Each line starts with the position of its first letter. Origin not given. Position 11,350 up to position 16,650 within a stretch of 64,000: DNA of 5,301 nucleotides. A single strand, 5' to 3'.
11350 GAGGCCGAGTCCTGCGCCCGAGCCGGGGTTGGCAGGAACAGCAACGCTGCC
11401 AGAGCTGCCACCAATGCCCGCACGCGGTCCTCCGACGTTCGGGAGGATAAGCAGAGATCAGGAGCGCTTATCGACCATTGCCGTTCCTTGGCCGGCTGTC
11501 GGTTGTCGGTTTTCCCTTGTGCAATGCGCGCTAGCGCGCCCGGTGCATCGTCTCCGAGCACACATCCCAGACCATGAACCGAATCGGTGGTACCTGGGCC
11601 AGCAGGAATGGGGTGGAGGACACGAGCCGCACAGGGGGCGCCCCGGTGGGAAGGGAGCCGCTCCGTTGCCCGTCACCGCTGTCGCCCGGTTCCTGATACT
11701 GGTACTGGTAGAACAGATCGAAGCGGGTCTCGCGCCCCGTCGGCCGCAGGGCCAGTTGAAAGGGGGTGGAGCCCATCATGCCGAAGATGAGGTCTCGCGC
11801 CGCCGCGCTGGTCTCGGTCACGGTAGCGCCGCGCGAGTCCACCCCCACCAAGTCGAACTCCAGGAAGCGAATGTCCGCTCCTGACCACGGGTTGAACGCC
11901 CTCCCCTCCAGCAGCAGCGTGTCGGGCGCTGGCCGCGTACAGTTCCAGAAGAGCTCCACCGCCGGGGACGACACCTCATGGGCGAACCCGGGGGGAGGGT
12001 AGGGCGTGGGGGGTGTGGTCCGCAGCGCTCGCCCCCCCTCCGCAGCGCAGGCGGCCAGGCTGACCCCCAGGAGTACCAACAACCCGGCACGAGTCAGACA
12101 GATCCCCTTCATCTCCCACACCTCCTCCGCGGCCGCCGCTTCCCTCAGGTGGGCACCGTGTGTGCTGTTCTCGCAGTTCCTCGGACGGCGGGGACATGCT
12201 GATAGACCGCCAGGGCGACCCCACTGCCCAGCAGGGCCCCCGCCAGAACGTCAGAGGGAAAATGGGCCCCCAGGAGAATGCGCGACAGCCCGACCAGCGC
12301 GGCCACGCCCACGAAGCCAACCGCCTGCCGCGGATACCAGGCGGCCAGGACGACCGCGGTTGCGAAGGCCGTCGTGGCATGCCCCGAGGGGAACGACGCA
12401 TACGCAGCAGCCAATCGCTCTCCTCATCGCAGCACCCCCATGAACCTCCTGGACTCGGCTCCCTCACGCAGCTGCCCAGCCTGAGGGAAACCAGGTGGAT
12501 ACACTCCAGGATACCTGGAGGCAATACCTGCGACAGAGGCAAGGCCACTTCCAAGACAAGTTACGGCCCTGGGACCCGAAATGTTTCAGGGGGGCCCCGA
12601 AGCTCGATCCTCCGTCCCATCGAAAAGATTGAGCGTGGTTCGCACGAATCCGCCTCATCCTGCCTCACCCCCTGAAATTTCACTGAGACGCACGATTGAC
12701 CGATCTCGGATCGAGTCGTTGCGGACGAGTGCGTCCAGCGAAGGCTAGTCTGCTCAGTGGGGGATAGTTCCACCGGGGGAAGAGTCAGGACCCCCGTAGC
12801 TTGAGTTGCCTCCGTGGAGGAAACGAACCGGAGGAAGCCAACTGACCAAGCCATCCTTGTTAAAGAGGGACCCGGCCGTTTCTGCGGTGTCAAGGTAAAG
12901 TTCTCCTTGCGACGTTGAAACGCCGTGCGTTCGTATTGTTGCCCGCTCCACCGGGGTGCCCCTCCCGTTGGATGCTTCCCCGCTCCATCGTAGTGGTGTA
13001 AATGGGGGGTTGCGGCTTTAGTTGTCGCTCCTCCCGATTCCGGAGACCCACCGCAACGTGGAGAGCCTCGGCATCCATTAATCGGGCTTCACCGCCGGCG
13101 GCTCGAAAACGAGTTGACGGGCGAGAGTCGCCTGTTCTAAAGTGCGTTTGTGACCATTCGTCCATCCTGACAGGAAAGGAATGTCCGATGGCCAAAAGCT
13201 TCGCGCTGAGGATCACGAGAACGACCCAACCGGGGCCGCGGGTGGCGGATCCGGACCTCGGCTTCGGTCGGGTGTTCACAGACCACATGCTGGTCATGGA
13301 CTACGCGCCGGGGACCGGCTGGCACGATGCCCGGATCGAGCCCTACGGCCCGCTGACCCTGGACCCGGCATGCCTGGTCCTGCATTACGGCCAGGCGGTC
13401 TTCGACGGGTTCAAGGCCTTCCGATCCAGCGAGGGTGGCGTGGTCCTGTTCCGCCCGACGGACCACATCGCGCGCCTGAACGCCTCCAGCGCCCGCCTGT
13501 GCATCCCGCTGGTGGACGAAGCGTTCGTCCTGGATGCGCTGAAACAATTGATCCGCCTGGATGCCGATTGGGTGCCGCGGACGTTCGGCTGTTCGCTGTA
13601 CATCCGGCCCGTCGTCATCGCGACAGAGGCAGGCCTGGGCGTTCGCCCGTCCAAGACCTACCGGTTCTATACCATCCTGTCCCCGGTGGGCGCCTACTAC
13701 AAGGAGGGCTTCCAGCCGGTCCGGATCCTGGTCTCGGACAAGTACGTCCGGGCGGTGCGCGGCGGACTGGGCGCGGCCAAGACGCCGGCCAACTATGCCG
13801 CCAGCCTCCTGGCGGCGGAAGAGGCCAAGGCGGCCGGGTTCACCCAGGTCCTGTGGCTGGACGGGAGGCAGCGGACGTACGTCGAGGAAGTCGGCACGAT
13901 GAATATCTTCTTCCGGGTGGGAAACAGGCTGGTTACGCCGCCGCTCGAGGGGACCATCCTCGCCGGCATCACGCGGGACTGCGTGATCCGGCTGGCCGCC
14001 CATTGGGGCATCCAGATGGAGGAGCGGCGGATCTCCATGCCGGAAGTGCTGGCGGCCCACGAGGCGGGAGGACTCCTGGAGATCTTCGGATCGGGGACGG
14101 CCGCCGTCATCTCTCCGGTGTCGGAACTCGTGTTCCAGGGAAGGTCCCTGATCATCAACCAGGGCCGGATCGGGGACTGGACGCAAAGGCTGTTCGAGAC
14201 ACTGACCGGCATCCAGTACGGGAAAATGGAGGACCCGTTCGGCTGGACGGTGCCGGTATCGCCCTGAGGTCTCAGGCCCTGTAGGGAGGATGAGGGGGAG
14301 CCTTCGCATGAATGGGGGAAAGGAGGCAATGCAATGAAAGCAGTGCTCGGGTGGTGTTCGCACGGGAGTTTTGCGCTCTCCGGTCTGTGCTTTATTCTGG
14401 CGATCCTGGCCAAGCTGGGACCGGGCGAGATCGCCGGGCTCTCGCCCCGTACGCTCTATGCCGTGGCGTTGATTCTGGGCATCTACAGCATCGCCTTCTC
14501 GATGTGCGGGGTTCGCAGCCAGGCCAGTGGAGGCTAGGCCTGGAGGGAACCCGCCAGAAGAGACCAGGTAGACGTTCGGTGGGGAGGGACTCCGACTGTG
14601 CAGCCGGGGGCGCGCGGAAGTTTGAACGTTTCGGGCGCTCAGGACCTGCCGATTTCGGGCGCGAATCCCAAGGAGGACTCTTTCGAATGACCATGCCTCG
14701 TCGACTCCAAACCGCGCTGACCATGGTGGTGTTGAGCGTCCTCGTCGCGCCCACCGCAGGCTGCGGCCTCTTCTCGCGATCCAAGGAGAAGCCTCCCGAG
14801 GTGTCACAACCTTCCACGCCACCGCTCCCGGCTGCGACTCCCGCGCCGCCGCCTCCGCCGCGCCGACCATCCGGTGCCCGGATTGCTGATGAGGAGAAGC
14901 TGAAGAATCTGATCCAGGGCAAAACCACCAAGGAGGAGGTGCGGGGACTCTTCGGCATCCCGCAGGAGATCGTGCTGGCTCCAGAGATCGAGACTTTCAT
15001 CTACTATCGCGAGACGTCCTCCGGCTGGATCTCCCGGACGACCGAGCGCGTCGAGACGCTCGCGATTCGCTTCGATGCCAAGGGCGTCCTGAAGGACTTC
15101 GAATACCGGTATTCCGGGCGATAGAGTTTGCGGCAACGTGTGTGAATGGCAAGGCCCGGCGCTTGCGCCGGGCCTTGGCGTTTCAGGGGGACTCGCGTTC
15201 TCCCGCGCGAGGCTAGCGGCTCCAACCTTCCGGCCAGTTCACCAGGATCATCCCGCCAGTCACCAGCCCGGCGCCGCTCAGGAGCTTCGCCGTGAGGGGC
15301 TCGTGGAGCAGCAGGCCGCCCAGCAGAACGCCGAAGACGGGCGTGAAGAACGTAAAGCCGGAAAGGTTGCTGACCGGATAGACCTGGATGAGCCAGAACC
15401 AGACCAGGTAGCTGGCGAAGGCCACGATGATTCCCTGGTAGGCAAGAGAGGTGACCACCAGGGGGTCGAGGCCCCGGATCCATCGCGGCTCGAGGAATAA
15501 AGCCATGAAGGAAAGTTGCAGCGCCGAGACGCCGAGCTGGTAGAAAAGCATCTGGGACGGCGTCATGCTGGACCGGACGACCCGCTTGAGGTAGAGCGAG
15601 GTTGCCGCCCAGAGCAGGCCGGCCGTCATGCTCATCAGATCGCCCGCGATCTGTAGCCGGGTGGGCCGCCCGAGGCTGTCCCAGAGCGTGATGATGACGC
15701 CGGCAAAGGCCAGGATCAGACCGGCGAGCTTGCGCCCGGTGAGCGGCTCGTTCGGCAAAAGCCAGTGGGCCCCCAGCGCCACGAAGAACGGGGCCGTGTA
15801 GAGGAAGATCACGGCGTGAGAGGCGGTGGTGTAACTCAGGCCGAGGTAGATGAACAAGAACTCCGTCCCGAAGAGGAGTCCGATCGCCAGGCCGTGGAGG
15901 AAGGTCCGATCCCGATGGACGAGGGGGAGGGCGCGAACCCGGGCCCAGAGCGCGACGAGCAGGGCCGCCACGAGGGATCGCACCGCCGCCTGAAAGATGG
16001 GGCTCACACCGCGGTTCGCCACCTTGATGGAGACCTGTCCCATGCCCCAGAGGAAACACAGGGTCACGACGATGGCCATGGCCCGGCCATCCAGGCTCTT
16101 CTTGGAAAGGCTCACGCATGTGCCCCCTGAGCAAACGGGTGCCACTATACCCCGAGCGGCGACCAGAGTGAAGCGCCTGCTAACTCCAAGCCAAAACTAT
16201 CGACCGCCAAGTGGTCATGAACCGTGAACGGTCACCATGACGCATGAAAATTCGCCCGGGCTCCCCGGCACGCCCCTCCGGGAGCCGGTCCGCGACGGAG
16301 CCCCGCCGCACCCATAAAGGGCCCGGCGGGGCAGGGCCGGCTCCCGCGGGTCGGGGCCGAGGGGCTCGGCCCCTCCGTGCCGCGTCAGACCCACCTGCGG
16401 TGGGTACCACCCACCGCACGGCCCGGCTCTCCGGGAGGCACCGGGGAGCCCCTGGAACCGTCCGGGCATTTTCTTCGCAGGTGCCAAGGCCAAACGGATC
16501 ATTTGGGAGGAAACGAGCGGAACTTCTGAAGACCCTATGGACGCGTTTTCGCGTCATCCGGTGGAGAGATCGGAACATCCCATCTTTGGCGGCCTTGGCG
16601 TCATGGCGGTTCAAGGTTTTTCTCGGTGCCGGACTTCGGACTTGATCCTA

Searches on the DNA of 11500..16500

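Call 5: search_rna_families(source=window, start=11500, end=16500, threshold=evalue, max_evalue=1, show_alignments=4)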
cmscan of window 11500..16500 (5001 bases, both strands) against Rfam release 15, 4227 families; matches with E-value up to 1: 3.
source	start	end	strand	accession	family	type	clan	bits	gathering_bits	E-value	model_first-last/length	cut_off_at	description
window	12755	12898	+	RF02003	group-II-D1D4-4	Intron;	CL00102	75.9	49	6.2e-16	1-138/138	no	Group II catalytic intron D1-D4-4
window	15076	15185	+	RF01772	rnk_pseudo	Cis-reg; leader;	-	26.9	55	0.17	1-108/108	no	Pseudomonas rnk leader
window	16299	16333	-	RF01740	gyrA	Cis-reg;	-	18.2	45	0.95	38-72/88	no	gyrA RNA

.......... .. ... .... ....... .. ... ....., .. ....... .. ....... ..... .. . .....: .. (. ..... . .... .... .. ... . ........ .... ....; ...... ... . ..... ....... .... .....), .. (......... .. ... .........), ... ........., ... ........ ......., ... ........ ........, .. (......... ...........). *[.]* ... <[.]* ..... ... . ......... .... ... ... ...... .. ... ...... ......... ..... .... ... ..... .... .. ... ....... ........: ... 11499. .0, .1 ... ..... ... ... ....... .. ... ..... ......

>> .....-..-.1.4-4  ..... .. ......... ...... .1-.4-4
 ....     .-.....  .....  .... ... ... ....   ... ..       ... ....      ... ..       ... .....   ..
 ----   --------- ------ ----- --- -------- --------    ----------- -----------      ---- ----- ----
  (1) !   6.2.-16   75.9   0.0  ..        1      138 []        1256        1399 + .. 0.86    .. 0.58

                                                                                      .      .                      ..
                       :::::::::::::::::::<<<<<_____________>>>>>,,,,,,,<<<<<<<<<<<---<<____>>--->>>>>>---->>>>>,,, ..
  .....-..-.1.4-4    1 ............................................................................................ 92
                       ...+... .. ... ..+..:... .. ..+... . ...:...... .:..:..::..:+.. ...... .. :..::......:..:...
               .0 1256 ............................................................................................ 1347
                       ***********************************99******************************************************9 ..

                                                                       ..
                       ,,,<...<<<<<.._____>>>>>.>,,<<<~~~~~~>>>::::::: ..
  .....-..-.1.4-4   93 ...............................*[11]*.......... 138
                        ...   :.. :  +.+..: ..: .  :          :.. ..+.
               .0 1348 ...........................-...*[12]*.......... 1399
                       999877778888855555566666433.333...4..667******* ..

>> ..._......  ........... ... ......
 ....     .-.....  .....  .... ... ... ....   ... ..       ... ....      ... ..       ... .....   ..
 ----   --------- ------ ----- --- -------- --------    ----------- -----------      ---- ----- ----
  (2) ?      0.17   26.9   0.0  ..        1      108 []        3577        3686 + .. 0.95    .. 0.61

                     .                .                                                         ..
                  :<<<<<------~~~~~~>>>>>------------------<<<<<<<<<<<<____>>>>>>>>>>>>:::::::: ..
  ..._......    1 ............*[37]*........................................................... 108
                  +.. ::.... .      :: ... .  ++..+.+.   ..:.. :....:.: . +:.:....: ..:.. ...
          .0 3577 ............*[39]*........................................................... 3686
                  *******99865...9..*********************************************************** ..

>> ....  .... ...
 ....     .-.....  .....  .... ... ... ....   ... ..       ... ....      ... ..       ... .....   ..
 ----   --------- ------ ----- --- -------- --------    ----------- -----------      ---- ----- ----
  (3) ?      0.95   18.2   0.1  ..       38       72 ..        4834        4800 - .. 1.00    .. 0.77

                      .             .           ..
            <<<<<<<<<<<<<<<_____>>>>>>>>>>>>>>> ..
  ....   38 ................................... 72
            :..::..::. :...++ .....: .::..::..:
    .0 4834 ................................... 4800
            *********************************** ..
